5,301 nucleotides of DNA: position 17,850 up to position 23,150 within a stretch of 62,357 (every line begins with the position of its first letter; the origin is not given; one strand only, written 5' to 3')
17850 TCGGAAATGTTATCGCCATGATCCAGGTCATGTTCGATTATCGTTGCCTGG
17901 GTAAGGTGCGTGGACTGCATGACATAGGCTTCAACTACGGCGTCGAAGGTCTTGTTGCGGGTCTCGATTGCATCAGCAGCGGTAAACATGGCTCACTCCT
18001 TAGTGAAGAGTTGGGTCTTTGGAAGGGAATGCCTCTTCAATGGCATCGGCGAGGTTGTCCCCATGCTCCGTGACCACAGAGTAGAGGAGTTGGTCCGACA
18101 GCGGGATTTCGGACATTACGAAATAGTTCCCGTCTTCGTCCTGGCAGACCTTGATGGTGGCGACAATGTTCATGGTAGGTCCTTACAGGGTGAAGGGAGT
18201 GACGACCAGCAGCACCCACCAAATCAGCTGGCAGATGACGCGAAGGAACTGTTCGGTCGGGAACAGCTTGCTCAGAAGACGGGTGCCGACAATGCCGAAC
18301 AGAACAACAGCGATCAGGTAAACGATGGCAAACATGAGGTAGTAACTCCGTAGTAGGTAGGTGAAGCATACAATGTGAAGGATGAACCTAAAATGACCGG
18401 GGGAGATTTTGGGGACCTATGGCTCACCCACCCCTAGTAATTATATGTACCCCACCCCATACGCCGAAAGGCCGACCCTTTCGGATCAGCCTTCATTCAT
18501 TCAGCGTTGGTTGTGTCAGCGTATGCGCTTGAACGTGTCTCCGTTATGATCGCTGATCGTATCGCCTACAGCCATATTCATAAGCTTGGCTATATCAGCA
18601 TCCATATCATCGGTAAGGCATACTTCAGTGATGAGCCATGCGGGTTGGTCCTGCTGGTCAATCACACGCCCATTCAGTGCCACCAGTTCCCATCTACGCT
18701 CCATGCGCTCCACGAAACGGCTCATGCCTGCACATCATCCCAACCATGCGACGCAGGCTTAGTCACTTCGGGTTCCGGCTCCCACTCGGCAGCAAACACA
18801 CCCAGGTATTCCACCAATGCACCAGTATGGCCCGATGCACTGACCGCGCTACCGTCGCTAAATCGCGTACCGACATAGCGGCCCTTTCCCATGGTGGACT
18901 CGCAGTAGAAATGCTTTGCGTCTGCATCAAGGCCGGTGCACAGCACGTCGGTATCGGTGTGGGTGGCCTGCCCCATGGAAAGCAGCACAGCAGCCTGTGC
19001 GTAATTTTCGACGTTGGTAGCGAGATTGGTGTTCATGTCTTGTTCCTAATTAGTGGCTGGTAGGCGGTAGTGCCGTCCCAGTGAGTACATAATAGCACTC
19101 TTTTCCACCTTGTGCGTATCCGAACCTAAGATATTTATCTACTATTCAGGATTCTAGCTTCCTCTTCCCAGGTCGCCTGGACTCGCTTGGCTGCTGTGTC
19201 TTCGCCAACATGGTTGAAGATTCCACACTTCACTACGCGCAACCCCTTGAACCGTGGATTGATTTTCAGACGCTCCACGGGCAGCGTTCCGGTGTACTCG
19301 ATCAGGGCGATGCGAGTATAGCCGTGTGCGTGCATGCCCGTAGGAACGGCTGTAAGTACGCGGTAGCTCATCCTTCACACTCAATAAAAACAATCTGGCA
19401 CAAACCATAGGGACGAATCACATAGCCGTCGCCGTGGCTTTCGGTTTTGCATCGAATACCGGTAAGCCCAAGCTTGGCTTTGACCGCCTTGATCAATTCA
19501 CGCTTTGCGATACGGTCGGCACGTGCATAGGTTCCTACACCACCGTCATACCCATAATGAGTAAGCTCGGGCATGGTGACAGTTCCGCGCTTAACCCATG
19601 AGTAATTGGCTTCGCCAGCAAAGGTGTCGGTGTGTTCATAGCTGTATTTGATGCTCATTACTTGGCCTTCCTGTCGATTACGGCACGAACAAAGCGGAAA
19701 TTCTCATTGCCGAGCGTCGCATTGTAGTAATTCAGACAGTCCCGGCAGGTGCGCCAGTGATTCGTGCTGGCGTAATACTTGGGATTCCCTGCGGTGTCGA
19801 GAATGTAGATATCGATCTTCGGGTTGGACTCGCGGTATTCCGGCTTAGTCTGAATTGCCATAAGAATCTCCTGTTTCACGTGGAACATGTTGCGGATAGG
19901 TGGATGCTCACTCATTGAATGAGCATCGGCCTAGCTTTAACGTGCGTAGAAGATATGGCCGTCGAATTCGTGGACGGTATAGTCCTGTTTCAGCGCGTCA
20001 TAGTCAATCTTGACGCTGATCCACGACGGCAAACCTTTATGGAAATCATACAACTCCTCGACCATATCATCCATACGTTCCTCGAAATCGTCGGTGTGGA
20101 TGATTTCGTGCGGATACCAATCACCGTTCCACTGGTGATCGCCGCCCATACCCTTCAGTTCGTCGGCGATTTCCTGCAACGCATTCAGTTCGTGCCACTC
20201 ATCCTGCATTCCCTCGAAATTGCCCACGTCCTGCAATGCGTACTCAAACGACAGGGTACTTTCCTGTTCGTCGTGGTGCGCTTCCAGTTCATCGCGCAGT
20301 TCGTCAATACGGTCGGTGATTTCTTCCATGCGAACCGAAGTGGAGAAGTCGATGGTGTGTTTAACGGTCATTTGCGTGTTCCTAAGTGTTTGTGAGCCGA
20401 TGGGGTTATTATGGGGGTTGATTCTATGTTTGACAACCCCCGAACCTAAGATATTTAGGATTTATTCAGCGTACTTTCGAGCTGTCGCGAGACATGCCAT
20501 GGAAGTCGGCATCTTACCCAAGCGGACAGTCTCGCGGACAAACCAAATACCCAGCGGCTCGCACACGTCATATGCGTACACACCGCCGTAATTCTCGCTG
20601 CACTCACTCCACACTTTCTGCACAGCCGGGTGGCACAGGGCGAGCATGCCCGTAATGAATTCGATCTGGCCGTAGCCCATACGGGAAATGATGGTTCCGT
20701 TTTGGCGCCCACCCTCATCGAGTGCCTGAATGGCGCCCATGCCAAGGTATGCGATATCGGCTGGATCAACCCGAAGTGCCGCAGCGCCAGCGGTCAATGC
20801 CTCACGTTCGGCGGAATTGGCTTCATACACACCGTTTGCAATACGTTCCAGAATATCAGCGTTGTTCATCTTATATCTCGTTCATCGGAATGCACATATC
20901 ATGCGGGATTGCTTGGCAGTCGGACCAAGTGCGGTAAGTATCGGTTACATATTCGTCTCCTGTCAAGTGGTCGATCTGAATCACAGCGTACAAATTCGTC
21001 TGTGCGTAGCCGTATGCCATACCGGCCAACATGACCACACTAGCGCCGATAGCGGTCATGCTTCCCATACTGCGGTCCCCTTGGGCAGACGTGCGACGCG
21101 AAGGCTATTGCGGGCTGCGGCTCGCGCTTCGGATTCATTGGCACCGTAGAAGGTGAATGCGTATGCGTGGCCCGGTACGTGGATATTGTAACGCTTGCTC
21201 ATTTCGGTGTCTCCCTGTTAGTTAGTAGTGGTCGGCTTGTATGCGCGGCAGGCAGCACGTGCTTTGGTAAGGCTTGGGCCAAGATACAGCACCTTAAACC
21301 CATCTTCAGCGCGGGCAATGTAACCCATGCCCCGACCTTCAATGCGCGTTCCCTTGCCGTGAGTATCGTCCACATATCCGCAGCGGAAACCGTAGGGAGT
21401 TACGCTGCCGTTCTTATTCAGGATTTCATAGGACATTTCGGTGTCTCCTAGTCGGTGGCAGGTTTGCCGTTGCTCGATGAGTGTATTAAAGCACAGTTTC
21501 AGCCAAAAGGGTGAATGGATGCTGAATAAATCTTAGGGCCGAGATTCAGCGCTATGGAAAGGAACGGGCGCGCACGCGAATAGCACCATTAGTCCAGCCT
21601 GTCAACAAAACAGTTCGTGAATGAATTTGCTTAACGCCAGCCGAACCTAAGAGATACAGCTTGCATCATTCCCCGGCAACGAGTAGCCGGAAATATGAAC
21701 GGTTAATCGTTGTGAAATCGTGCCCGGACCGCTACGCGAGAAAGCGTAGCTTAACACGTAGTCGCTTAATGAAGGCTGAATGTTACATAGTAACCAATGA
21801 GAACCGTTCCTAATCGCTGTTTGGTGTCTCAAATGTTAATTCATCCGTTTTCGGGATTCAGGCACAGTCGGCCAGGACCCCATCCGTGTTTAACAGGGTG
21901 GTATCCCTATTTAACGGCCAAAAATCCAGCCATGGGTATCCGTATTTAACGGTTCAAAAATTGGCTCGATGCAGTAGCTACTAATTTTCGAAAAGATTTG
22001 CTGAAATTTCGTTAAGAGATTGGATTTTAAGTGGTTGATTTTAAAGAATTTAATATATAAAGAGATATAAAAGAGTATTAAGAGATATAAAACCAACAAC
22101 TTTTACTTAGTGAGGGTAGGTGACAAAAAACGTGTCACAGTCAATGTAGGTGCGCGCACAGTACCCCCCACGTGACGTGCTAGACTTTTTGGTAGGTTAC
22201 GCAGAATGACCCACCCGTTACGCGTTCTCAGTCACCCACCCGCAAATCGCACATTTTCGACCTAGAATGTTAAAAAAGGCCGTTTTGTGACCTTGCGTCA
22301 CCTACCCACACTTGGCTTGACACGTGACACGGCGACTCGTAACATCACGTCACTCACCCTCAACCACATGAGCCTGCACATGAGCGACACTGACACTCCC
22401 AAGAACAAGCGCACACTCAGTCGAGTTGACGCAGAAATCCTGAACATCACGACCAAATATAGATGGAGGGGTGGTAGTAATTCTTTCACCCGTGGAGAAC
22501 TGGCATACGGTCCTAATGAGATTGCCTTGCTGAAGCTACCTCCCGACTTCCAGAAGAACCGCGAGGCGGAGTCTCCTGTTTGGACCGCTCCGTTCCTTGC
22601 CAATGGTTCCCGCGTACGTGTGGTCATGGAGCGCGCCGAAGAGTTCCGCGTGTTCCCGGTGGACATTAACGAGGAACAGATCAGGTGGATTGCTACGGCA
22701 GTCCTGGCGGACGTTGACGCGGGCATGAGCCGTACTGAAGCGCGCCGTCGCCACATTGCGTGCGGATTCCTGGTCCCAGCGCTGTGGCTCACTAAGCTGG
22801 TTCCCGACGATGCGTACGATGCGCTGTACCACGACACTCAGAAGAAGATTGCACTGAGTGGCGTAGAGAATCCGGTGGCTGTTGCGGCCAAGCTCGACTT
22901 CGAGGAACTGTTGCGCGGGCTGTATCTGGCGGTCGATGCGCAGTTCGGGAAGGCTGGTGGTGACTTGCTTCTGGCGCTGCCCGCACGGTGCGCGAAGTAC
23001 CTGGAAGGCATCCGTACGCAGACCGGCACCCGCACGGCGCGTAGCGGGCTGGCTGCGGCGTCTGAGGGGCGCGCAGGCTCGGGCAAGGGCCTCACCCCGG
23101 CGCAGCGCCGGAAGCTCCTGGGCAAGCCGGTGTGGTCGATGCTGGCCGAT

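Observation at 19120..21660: Conserved roughly 30-nt element repeated upstream of leftward middle-gene clusters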

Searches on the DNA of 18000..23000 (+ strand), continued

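Call 19: get_annotated_region(hit=H10, flank=3500)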
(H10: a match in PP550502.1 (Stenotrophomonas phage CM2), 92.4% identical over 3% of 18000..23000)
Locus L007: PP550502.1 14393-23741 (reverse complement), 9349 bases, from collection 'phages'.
description: Stenotrophomonas phage CM2, complete genome.
organism: Stenotrophomonas phage CM2 (NCBI taxid 3137599)
taxonomy: Viruses; Duplodnaviria; Heunggongvirae; Uroviricota; Caudoviricetes
host: Stenotrophomonas maltophilia; source: wastewater sample; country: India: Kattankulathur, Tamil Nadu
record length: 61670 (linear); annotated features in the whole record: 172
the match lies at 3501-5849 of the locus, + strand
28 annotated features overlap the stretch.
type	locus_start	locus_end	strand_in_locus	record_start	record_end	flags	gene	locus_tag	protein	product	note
CDS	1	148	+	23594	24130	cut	-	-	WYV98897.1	hypothetical protein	-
CDS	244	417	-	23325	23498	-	-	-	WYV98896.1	hypothetical protein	-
CDS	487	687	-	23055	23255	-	-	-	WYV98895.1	hypothetical protein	-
CDS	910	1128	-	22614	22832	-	-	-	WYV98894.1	hypothetical protein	-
CDS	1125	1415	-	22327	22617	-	-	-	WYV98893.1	hypothetical protein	-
CDS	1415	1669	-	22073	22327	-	-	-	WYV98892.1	hypothetical protein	-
CDS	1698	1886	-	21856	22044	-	-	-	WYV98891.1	hypothetical protein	-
CDS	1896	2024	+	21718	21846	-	-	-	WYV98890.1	hypothetical protein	-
CDS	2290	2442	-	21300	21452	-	-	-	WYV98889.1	hypothetical protein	-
CDS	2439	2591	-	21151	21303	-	-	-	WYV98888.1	hypothetical protein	-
CDS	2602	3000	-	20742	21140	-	-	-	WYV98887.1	hypothetical protein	-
CDS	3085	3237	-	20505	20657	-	-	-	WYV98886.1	hypothetical protein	-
CDS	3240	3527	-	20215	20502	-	-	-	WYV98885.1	hypothetical protein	-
CDS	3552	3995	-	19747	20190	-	-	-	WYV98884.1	hypothetical protein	-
CDS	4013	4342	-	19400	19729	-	-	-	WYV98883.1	hypothetical protein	-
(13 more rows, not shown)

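Call 20: get_annotated_region(hit=H12, flank=5000)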
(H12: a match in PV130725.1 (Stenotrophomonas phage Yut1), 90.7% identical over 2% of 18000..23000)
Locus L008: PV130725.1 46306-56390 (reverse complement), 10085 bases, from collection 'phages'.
description: Stenotrophomonas phage Yut1, complete genome.
organism: Stenotrophomonas phage Yut1 (NCBI taxid 3400886)
taxonomy: Viruses; Duplodnaviria; Heunggongvirae; Uroviricota; Caudoviricetes
host: Stenotrophomonas maltophilia; source: sewage; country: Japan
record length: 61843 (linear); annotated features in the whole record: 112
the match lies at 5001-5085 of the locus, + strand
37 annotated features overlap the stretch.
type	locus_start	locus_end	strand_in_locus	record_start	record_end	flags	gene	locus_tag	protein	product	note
CDS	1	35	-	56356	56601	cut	-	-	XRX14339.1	hypothetical protein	-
CDS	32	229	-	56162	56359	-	-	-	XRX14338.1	hypothetical protein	-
CDS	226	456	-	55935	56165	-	-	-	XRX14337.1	hypothetical protein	-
CDS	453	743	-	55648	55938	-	-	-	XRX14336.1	hypothetical protein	-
CDS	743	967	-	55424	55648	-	-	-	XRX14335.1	hypothetical protein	-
CDS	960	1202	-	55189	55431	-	-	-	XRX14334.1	hypothetical protein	-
CDS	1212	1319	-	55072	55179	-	-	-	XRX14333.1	hypothetical protein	-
CDS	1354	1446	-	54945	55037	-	-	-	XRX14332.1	hypothetical protein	-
CDS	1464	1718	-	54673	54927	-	-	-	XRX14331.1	hypothetical protein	-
CDS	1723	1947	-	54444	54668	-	-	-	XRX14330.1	hypothetical protein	-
CDS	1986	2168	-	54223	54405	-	-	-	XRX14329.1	hypothetical protein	-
CDS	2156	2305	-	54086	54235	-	-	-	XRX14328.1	hypothetical protein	-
CDS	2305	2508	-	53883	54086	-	-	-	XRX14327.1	hypothetical protein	-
CDS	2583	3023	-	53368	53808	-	-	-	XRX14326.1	hypothetical protein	-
CDS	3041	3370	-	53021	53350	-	-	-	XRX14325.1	hypothetical protein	-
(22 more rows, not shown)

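Call 48: search_rna_families(source=L005, start=6250, end=6600, threshold=evalue, max_evalue=10)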
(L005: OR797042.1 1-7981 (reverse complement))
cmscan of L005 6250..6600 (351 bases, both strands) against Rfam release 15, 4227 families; matches with E-value up to 10: 0.
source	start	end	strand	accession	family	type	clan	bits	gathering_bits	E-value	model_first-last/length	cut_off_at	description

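Call 57: search_dna_similar(query=window:19040-19155:-, collection=phages, mode=distant, max_evalue=1, max_rows=30)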
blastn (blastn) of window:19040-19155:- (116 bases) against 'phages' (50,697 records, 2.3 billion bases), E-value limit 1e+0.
Records with a match: 10; places in all: 11; records where one place covers at least 80% of the query: 7.
Best place of each record, by identity: 95-99% 1; 90-95% 2; 80-90% 5; 60-80% 2.
By first word of the organism name: Stenotrophomonas 10.
By host as written in the record: Stenotrophomonas maltophilia 6; Stenotrophomonas maltophilia 824 2; Stenotrophomonas maltophilia R118-1 1; Stenotrophomonas maltophilia 118 1.
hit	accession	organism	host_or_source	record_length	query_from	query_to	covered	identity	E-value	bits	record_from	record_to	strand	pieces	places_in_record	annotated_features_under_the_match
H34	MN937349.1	Stenotrophomonas phage vB_SmaS_BUCT548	Stenotrophomonas maltophilia 824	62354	1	114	98%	89.5%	2e-35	152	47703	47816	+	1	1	hypothetical protein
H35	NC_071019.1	Stenotrophomonas phage vB_SmaS_BUCT548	Stenotrophomonas maltophilia 824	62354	1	114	98%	89.5%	2e-35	152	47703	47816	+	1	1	hypothetical protein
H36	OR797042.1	Stenotrophomonas phage vB_SmaS_Bhz55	Stenotrophomonas maltophilia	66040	1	114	98%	88.6%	9e-34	148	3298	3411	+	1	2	hypothetical protein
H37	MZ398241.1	Stenotrophomonas phage BUCT626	Stenotrophomonas maltophilia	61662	2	112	96%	90.1%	7e-35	151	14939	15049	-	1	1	hypothetical protein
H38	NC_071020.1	Stenotrophomonas phage BUCT626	Stenotrophomonas maltophilia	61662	2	112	96%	90.1%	7e-35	151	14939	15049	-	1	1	hypothetical protein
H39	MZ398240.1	Stenotrophomonas phage BUCT627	Stenotrophomonas maltophilia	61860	1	101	87%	88.1%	2e-28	129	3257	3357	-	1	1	hypothetical protein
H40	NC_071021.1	Stenotrophomonas phage BUCT627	Stenotrophomonas maltophilia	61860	1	101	87%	88.1%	2e-28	129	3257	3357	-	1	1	hypothetical protein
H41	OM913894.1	Stenotrophomonas phage BUCT603B1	Stenotrophomonas maltophilia R118-1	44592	58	104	41%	79.6%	3e-2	43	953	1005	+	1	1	hypothetical protein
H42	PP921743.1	Stenotrophomonas phage vB_SmaS_QH1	Stenotrophomonas maltophilia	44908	58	104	41%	79.6%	3e-2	43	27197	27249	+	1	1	none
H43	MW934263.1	Stenotrophomonas phage BUCT603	Stenotrophomonas maltophilia 118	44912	58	82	22%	96.0%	9e-2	42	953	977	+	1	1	none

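Call 58: search_dna_similar(query=window:20372-20475:-, collection=phages, mode=distant, max_evalue=1, max_rows=30)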
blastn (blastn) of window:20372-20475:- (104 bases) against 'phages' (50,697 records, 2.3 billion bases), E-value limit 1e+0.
Records with a match: 7; places in all: 8; records where one place covers at least 80% of the query: 7.
Best place of each record, by identity: 80-90% 7.
By first word of the organism name: Stenotrophomonas 7.
By host as written in the record: Stenotrophomonas maltophilia 5; Stenotrophomonas maltophilia 824 2.
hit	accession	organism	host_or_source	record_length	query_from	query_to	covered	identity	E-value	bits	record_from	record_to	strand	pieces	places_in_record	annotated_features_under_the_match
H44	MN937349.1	Stenotrophomonas phage vB_SmaS_BUCT548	Stenotrophomonas maltophilia 824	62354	1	104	100%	85.8%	2e-23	113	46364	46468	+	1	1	hypothetical protein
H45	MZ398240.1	Stenotrophomonas phage BUCT627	Stenotrophomonas maltophilia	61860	1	104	100%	85.8%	2e-23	113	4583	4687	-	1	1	hypothetical protein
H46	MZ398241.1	Stenotrophomonas phage BUCT626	Stenotrophomonas maltophilia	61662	1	104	100%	85.8%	2e-23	113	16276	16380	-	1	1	hypothetical protein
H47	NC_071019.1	Stenotrophomonas phage vB_SmaS_BUCT548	Stenotrophomonas maltophilia 824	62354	1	104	100%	85.8%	2e-23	113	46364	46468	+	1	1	hypothetical protein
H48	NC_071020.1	Stenotrophomonas phage BUCT626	Stenotrophomonas maltophilia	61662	1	104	100%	85.8%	2e-23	113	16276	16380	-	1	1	hypothetical protein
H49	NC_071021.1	Stenotrophomonas phage BUCT627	Stenotrophomonas maltophilia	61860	1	104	100%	85.8%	2e-23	113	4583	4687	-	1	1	hypothetical protein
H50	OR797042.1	Stenotrophomonas phage vB_SmaS_Bhz55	Stenotrophomonas maltophilia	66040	1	104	100%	83.0%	1e-18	97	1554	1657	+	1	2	tRNA-Leu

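Call 59: get_annotated_region(hit=H43, flank=1000)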
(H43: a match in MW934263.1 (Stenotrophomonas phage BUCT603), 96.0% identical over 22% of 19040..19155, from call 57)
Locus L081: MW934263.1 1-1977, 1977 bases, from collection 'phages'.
description: Stenotrophomonas phage BUCT603, complete genome.
organism: Stenotrophomonas phage BUCT603 (NCBI taxid 2834259)
taxonomy: Viruses; Duplodnaviria; Heunggongvirae; Uroviricota; Caudoviricetes
host: Stenotrophomonas maltophilia 118; source: hospital sewage; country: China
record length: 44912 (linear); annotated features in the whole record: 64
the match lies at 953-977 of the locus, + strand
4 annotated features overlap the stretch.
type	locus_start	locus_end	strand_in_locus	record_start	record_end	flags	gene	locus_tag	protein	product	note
CDS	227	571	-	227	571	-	-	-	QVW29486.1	HNH endonuclease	-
CDS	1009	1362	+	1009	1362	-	-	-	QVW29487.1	hypothetical protein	-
CDS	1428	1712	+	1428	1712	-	-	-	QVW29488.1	hypothetical protein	-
CDS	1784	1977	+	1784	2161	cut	-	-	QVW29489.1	hypothetical protein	-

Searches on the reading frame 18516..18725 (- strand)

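Call 34: search_protein_families(library=phrogs, proteins=[window:18516-18725:-], max_evalue=0.01)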
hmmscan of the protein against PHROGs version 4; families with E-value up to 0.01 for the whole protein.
window:18516-18725:- (69 aa): 0 families

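Call 35: search_protein_families(library=pfam, proteins=[window:18516-18725:-], max_evalue=0.1)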
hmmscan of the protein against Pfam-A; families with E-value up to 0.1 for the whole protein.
window:18516-18725:- (69 aa): 1 family
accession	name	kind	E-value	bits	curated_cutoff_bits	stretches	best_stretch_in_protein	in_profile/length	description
PF17594.7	GP57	-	5.4e-05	23.3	27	1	12-58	12-57/75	Phage Tail fiber assembly helper gene product 57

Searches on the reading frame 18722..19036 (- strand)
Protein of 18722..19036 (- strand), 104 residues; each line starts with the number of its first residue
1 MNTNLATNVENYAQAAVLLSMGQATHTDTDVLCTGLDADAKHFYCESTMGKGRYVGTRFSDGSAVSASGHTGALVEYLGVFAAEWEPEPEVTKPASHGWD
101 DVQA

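Call 34: search_protein_families(library=phrogs, proteins=[window:18722-19036:-], max_evalue=0.01)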
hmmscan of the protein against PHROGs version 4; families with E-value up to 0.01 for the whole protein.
window:18722-19036:- (104 aa): 0 families

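Call 35: search_protein_families(library=pfam, proteins=[window:18722-19036:-], max_evalue=0.1)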
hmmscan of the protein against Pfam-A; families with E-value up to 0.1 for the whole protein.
window:18722-19036:- (104 aa): 0 families

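Call 40: find_related_loci(query=window:18722-19036:-, collection=viral_contigs, flank=3000)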
Query window:18722-19036:- (104 aa) in viral_contigs; peptide patterns used: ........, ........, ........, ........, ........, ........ (x = any residue, [..] = any of these).
5 stretches matched a pattern, but none encodes a relative of the query by tblastn (E <= 1e-3).

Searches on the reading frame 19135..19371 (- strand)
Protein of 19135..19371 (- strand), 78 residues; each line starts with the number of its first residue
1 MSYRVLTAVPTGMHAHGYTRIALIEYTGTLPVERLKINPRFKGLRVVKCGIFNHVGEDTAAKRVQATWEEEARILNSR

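Call 34: search_protein_families(library=phrogs, proteins=[window:19135-19371:-], max_evalue=0.01)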
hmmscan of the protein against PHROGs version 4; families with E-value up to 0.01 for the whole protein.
window:19135-19371:- (78 aa): 0 families

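Call 35: search_protein_families(library=pfam, proteins=[window:19135-19371:-], max_evalue=0.1)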
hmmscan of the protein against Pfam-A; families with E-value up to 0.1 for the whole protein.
window:19135-19371:- (78 aa): 0 families

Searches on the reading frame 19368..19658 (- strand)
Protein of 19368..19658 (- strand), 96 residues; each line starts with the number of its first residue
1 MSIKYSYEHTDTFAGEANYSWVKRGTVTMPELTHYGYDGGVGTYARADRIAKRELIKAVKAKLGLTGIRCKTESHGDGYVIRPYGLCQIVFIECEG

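Call 34: search_protein_families(library=phrogs, proteins=[window:19368-19658:-], max_evalue=0.01)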
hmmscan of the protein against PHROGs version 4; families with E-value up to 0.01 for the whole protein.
window:19368-19658:- (96 aa): 1 family
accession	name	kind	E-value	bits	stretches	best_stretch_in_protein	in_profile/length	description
phrog_22729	-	unknown function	2.1e-34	118.8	1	1-93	1-92/97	-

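Call 35: search_protein_families(library=pfam, proteins=[window:19368-19658:-], max_evalue=0.1)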
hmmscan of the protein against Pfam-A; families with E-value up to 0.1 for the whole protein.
window:19368-19658:- (96 aa): 0 families
